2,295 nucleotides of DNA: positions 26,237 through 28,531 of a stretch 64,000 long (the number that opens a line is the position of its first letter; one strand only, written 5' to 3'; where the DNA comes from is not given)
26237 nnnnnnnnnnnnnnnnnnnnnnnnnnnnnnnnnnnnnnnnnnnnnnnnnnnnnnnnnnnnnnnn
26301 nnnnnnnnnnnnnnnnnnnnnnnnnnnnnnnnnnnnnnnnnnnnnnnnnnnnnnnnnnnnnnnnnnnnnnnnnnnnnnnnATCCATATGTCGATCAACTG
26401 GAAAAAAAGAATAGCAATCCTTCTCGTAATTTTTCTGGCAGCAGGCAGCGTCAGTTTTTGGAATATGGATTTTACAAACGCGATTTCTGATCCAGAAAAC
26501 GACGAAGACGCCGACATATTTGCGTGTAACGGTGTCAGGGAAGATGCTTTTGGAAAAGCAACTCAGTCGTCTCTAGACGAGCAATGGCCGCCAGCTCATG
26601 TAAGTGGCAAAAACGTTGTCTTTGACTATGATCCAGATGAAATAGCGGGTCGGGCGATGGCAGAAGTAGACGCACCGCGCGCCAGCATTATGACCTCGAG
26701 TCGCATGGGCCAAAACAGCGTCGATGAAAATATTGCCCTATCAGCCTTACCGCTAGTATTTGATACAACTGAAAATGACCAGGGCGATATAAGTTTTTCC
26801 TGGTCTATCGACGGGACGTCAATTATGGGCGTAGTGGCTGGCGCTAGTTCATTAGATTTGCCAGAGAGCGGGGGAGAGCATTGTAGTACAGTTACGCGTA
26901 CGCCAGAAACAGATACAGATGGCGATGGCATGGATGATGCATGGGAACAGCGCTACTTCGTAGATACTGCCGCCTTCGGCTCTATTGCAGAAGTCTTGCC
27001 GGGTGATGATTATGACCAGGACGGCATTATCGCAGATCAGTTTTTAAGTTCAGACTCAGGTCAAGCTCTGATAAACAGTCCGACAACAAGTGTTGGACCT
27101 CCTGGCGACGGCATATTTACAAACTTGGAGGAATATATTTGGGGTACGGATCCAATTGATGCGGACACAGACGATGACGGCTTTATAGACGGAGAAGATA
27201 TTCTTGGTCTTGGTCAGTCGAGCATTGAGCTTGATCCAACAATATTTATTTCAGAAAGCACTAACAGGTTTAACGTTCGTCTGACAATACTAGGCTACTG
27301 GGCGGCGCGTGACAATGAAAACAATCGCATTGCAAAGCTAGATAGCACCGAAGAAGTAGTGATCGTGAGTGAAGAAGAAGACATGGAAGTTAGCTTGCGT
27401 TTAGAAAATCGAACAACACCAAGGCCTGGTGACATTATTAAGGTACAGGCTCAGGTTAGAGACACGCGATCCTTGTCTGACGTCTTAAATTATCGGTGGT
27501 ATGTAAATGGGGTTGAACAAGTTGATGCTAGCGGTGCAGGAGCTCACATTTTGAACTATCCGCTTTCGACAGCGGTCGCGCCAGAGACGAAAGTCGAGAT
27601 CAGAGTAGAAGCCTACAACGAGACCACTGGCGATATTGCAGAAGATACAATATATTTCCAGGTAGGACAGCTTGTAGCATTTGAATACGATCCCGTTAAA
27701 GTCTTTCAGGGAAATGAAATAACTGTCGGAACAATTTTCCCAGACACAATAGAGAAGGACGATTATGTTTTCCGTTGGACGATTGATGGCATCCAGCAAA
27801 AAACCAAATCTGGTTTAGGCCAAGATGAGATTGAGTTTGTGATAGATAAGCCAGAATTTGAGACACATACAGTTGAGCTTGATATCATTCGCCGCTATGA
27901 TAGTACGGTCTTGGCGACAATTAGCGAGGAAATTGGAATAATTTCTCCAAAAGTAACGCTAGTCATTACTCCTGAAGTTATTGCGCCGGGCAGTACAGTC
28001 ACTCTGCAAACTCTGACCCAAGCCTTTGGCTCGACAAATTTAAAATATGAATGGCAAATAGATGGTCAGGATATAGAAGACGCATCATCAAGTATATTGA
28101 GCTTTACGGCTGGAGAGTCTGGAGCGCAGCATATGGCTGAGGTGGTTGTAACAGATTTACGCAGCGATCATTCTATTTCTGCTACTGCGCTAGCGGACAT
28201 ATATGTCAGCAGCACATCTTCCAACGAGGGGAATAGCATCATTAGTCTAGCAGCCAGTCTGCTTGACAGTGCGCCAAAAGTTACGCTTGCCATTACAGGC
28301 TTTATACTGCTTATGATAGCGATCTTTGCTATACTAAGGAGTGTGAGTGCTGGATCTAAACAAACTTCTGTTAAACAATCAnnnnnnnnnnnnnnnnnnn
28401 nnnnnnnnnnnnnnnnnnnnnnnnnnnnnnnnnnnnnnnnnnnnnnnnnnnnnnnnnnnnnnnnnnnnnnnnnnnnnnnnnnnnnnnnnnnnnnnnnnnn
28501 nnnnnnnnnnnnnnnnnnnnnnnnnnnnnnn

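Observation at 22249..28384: Three tandem paralogous double-anchored surface proteins with a conserved Cys-Asn-Gly motif and TSP3 calcium-binding repeats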

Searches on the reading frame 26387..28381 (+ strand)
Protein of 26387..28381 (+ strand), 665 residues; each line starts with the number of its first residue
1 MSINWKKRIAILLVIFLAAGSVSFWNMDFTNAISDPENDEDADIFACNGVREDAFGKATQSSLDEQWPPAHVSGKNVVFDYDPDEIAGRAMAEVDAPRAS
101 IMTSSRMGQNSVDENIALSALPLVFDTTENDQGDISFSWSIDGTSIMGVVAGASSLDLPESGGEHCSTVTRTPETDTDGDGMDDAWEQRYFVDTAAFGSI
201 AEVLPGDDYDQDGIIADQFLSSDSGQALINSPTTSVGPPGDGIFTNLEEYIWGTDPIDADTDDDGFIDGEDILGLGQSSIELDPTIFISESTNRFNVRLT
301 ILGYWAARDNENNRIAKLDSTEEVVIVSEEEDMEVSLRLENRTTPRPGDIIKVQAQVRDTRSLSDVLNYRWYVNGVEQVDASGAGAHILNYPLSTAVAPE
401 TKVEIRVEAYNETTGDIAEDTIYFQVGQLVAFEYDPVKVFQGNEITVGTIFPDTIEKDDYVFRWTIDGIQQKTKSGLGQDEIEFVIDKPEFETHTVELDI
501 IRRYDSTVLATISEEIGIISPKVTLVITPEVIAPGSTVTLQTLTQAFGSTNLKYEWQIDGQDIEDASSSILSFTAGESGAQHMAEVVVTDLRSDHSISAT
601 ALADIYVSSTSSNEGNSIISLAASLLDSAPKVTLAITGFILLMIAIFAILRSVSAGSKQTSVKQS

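Call 5: search_protein_families(library=pfam, proteins=[window:26387-28381:+], max_evalue=1)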
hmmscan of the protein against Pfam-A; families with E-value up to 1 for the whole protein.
window:26387-28381:+ (665 aa): 6 families
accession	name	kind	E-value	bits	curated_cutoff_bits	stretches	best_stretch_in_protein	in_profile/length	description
PF16820.11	PKD_3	-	0.0084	16.4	26.3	0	441-468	17-41/68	PKD-like domain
PF00801.26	PKD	-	0.03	14.7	23.5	1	524-563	3-41/80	PKD domain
PF13927.12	Ig_3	-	0.036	15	30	1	521-569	2-48/78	Immunoglobulin domain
PF02368.24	Big_2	-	0.11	12.9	22.8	0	527-564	9-46/79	Bacterial Ig-like domain (group 2)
PF02294.24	7kD_DNA_binding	-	0.25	11.8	25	0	74-98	25-50/58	7kD DNA-binding domain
PF18884.5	TSP3_bac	-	0.98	9.8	25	1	176-187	1-12/22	Bacterial TSP3 repeat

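Call 12: find_homologous_proteins(query=window:26387-28381:+)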
Query window:26387-28381:+ (665 aa): 25 proteins with E <= 0.001 among 8000 candidates.
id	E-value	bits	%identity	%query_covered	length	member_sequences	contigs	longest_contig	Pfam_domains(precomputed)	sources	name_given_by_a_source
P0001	0.0e+0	1401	100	96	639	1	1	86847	-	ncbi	ncbi:hypothetical protein ACFL1U_00550 [Patescibacteria group bacterium]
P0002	0.0e+0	1147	76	99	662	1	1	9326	-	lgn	-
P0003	2.0e-78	283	35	74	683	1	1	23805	PF18884.6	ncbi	-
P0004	9.5e-74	267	32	93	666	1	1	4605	-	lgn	-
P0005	2.2e-71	259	32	85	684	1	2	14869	PF18884.6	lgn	-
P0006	3.1e-68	249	31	93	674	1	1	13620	PF06832.19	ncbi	ncbi:MAG: hypothetical protein V1895_00695 [Parcubacteria group bacterium]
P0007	1.5e-67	247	30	94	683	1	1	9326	-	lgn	-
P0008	2.6e-67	246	31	86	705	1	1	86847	-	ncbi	ncbi:hypothetical protein ACFL1U_00545 [Patescibacteria group bacterium]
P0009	2.1e-25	107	34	49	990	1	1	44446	-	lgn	-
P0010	4.0e-12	64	40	17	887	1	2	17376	-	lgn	-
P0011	6.4e-10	56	33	23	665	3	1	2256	-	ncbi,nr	ncbi:MAG: hypothetical protein KC653_02355, partial [Candidatus Andersenbacteria bacterium]|nr:hypot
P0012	2.4e-7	48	38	16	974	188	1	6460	PF18884.6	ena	-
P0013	4.5e-7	47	69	4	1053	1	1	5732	PF08309.18,PF18884.6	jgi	jgi:hypothetical protein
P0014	6.7e-7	46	35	15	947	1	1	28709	PF07953.21,PF13287.13,PF13385.14,PF13290.14,PF02210.32,PF18884.6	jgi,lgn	-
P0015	1.1e-5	42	59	4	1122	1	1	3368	PF13385.14,PF18884.6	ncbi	ncbi:LamG-like jellyroll fold domain-containing protein, partial [Verrucomicrobiota bacterium]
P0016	1.9e-5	41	37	15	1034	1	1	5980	PF13229.13,PF18884.6,PF05048.20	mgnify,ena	mgnify:CR=1 FL=1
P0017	2.6e-5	41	53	6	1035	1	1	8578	PF08309.18,PF18884.6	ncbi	ncbi:MAG: hypothetical protein ACFFDW_09685 [Candidatus Thorarchaeota archaeon]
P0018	4.4e-5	40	35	14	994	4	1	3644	PF13229.13,PF18884.6,PF05048.20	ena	-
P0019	1.8e-4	38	37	17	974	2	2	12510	PF18884.6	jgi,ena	-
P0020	2.7e-4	38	39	16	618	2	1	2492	PF18884.6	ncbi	ncbi:uncharacterized protein METZ01_LOCUS146073, partial [marine metagenome]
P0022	5.8e-4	37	33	16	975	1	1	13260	PF13517.13,PF18884.6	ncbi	ncbi:MAG: FG-GAP-like repeat-containing protein [Candidatus Njordarchaeum guaymaensis]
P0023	7.9e-4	36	36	16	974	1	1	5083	PF18884.6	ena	-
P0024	8.3e-4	36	28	15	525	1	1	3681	PF18884.6,PF03495.20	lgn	-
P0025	8.5e-4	36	36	16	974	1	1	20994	PF18884.6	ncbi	-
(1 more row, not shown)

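Call 15: find_encoding_contigs(protein=P0003, flank=10000, max_places=3)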
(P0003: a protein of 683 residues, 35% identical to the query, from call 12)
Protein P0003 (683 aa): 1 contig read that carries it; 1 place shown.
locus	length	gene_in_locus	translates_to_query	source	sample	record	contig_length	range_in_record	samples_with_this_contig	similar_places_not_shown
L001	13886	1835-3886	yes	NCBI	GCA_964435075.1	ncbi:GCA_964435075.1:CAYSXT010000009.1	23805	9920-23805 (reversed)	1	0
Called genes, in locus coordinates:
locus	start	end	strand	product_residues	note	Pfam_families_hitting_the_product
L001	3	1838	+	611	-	?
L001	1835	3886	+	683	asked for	PF18884:TSP3_bac (faint)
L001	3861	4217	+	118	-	PF04956:TrbC (weak), PF18895:T4SS_pilin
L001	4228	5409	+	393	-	PF26549:Tricorn_N (faint)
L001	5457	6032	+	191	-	PF02245:Pur_DNA_glyco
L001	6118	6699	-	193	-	-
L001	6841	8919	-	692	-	PF17191:RecG_wedge, PF04851:ResIII, PF00270:DEAD, PF00271:Helicase_C, PF19833:RecG_dom3_C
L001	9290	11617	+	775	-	-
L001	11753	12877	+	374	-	-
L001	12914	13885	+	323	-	-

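Call 16: find_encoding_contigs(protein=P0006, flank=10000, max_places=3)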
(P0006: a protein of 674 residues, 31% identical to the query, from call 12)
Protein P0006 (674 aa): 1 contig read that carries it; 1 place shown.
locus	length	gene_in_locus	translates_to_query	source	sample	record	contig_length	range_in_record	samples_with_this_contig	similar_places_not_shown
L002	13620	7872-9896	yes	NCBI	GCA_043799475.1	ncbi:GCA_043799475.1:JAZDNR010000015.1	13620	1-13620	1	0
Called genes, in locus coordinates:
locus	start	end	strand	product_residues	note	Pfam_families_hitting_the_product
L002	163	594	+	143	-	-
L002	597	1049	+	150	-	PF12666:PrgI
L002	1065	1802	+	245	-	PF26593:TraC-like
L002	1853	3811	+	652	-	PF01935:DUF87 (weak), PF12846:AAA_10 (weak), PF19044:P-loop_TraG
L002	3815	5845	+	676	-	-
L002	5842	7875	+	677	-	-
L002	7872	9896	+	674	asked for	PF06832:BiPBP_C (faint)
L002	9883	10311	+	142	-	PF18895:T4SS_pilin (weak)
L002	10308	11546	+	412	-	-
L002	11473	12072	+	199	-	PF02245:Pur_DNA_glyco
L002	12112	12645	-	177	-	-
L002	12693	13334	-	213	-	-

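Call 17: find_encoding_contigs(protein=P0002, flank=10000, max_places=3)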
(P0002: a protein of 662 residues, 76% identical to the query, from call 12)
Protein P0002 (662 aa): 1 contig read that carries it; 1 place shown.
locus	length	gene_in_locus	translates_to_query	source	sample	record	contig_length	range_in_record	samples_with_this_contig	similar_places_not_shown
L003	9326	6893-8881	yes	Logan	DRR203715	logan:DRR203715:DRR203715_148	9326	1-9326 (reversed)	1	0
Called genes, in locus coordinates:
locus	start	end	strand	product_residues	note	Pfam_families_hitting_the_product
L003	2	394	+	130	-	?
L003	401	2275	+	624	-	PF03135:CagE_TrbE_VirB (faint), PF01935:DUF87, PF12846:AAA_10 (weak), PF19044:P-loop_TraG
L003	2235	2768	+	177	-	-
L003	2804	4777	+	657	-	-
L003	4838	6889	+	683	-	-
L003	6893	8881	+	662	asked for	-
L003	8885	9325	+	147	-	?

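Call 18: find_encoding_contigs(protein=P0005, flank=10000, max_places=3)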
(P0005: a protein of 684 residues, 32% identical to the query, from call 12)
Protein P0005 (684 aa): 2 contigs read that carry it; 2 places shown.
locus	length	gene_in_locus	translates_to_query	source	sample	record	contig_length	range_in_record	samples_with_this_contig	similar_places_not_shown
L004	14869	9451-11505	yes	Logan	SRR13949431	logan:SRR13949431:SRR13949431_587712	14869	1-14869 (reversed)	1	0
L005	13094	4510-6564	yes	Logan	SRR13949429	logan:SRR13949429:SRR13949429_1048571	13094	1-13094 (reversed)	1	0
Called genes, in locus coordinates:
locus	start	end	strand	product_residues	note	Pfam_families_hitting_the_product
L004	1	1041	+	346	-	?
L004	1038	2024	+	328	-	-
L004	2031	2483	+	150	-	PF12666:PrgI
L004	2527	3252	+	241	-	PF26593:TraC-like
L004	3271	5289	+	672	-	PF19044:P-loop_TraG, PF01935:DUF87, PF12846:AAA_10 (weak)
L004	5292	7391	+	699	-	-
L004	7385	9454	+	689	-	-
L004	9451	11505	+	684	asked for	PF18884:TSP3_bac (faint)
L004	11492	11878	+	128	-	-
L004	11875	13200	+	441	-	PF07676:PD40 (faint)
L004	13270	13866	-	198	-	-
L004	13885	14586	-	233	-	-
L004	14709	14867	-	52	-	?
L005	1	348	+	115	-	?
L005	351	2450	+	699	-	-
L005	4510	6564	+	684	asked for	PF18884:TSP3_bac (faint)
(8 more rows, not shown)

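Call 19: find_encoding_contigs(protein=P0009, flank=10000, max_places=3)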
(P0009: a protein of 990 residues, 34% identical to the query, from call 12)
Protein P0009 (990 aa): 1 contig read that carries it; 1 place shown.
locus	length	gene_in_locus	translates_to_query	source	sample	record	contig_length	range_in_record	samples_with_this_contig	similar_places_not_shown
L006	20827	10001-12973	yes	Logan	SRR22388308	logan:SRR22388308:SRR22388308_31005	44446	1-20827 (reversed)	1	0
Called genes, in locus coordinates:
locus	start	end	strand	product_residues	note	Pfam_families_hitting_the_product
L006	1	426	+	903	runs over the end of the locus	PF04610:TrbL (weak)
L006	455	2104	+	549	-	-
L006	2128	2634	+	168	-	PF12666:PrgI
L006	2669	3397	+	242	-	PF26593:TraC-like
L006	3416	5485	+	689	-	PF19044:P-loop_TraG, PF01935:DUF87, PF12846:AAA_10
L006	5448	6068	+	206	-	-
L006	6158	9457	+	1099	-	-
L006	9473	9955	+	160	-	-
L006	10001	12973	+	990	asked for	-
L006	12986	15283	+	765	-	-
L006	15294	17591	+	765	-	-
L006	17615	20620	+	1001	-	-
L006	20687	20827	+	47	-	?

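Call 20: find_encoding_contigs(protein=P0004, flank=10000, max_places=3)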
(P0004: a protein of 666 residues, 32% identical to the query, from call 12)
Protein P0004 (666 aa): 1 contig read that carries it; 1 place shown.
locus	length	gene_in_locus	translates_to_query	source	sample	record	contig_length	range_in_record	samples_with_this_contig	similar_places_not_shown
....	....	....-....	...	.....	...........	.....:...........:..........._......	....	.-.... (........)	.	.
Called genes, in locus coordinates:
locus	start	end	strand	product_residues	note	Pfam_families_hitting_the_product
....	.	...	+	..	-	?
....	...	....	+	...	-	-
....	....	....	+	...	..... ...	-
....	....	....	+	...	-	-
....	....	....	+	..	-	?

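Call 38: search_protein_families(library=pfam, alignment_id=A3, max_evalue=0.01)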
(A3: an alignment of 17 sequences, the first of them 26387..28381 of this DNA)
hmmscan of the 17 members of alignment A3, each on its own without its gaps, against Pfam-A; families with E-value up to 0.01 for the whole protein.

A. member 1, window:26387-28381:+ (665 aa): 1 family
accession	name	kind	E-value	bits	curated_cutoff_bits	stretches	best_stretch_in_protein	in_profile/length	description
PF16820.11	PKD_3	-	0.0084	16.4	26.3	0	441-468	17-41/68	PKD-like domain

B. families by the number of members that match (of 17 scanned): 7 families
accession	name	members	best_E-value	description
PF18884.5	TSP3_bac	7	1.4e-07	Bacterial TSP3 repeat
PF16820.11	PKD_3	3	0.002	PKD-like domain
PF00801.26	PKD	2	0.00045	PKD domain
PF06832.18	BiPBP_C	1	2.1e-07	Penicillin-Binding Protein C-terminus Family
PF22352.2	K319L-like_PKD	1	0.0017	K319L-like, PKD domain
PF13927.12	Ig_3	1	0.0039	Immunoglobulin domain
PF07703.20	A2M_BRD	1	0.0098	Alpha-2-macroglobulin bait region domain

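Call 42: find_encoding_contigs(protein=P0010, flank=10000, max_places=2)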
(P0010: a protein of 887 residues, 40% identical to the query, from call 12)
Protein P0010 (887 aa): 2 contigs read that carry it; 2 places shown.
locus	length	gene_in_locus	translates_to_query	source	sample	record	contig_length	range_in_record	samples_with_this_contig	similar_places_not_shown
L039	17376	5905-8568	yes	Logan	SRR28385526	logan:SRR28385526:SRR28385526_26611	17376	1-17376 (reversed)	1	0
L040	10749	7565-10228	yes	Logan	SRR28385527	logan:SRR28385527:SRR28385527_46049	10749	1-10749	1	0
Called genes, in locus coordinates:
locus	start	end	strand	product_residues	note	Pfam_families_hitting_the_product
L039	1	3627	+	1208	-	?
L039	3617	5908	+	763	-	-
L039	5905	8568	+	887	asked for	-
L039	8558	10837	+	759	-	-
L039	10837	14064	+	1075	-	-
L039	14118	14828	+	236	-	PF18895:T4SS_pilin (weak)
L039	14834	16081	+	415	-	-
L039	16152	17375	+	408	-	?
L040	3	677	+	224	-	?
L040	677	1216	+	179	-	-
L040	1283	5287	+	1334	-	-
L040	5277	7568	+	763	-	-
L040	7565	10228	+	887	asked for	-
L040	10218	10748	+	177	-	?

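Call 48: predict_structure(alignment_id=A3)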
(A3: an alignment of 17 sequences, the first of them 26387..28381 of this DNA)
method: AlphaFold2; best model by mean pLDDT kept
length: 665 residues; sequences in the alignment: 17
mean_pLDDT: 79.9   pTM: 0.47
mean pLDDT of the five models: 79.9, 78.4, 77.2, 76.1, 73.0
residues with pLDDT >= 90: 231; 70-90: 294; 50-70: 81; < 50: 59
segments of 3 or more residues with pLDDT < 50: 20-39, 611-635, 657-665
pLDDT, mean of each block of 10 residues (from residue 1): 65 66 38 37 82 66 64 74 68 72 64 80 76 78 90 87 86 93 94 93 94 89 88 89 93 94 92 89 77 82 84 85 75 84 82 88 84 94 94 83 93 81 85 86 88 74 92 89 89 91 84 89 88 88 85 90 80 89 91 75 84 40 40 53 77 56 38
secondary structure, 60 per line:
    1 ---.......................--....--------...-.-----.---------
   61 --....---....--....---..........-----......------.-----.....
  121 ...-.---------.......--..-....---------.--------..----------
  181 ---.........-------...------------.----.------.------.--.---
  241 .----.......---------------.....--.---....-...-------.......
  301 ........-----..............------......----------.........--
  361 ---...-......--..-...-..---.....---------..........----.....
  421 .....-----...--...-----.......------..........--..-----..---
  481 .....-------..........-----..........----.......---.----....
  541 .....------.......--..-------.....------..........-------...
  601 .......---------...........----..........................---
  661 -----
elements in order: H4-26 H29-32 H63-66 E70-73 E76-79 H83-92 E98-103 E116-123 E135-141 H147-150 H184-192 H246-252 H268-272 E279-282 E294-308 E314-327 E334-339 E350-358 E368-373 E388-392 E402-411 E416-425 E431-433 E444-450 E460-466 E481-485 E493-502 E508-517 E522-528 E537-545 E552-558 E570-574 E581-590 E598-607 H617-627 H632-657

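Call 50: fold_search(model_id=the predicted structure, library=pdb)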
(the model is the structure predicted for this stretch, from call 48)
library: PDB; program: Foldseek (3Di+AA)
matches with E <= 10: 1732; with E <= 0.001: 382
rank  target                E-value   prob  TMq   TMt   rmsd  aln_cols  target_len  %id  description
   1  9qk2_F                5.9e-10  1.00  0.22  0.23  15.1       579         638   12  Structure of the Complement classical and lectin pathway C3 convertase in complex with substrate C3 (released 2025-12-24)
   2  8uin_A                5.9e-10  1.00  0.21  0.22  13.7       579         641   12  Structure of the C3bBb-albicin complex (released 2024-05-08)
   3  2win_A                7.3e-10  1.00  0.22  0.23  14.0       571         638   12  C3 convertase (C3bBb) stabilized by SCIN (released 2009-06-09)
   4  3g6j_A                9.5e-10  1.00  0.20  0.20  27.4       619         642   11  C3b in complex with a C3b specific Fab (released 2009-03-10)
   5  9sv8_B                1.1e-09  1.00  0.17  0.18  15.9       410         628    9  Herpes simplex virus 2 delta28-73 glycoprotein C ectodomain in complex with C3b (released 2025-12-10)
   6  3t4a_A                1.6e-09  1.00  0.20  0.21  14.5       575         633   12  Structure of a truncated form of Staphylococcal Complement Inhibitor B bound to human C3c at 3.4 Angstrom resolution (released 2011-11-23)
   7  9u62_E                1.7e-09  1.00  0.22  0.12  12.2       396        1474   14  AP pathways C3 convertase C3bBbP and C3 complex (released 2026-01-14)
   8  9u61_C                1.7e-09  1.00  0.21  0.22  15.0       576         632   12  CP/MBL pathways C3 convertase C4b2a and C3 complex (released 2026-01-14)
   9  7qiv_A                1.7e-09  1.00  0.21  0.22  15.1       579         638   13  Structure of human C3b in complex with the EWE nanobody (released 2022-02-16)
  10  8ovb_A                2.0e-09  1.00  0.22  0.22  15.4       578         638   12  Human Complement C3b in complex with Trypanosoma brucei ISG65. (released 2024-02-14)
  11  2wii_A                2.2e-09  1.00  0.21  0.22  14.3       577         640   13  Complement C3b in complex with factor H domains 1-4 (released 2009-06-09)
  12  7tv9_A                2.8e-09  1.00  0.21  0.22  13.0       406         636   15  HUMAN COMPLEMENT COMPONENT C3B IN COMPLEX WITH APL-1030 (released 2022-03-30)
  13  7q1y_A                2.9e-09  1.00  0.21  0.12  16.9       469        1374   10  X-ray structure of human A2ML1 (released 2022-04-20)
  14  9g8b_A                2.9e-09  1.00  0.14  0.24  31.9       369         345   13  CryoEM structure of the fragment-2 (2892-3236) in the grappling hook protein A (GhpA) in the bacterium Aureispira sp.  (released 2024-10-16)
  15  6ehg_A                3.1e-09  1.00  0.22  0.22  14.4       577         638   13  complement component C3b in complex with a nanobody (released 2018-02-14)
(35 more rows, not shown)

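Call 68: search_protein_families(library=ncbifam, proteins=[window:26387-28381:+], max_evalue=0.01)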
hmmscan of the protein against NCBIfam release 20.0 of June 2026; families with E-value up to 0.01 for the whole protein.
window:26387-28381:+ (665 aa): 1 family
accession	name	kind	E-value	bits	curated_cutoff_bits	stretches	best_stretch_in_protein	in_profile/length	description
NF033765.2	gliding_CglD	equivalog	0.0099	13.7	400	0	165-271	136-240/1124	adventurous gliding motility lipoprotein CglD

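Call 78: find_encoding_contigs(protein=P0008, flank=1000, max_places=2)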
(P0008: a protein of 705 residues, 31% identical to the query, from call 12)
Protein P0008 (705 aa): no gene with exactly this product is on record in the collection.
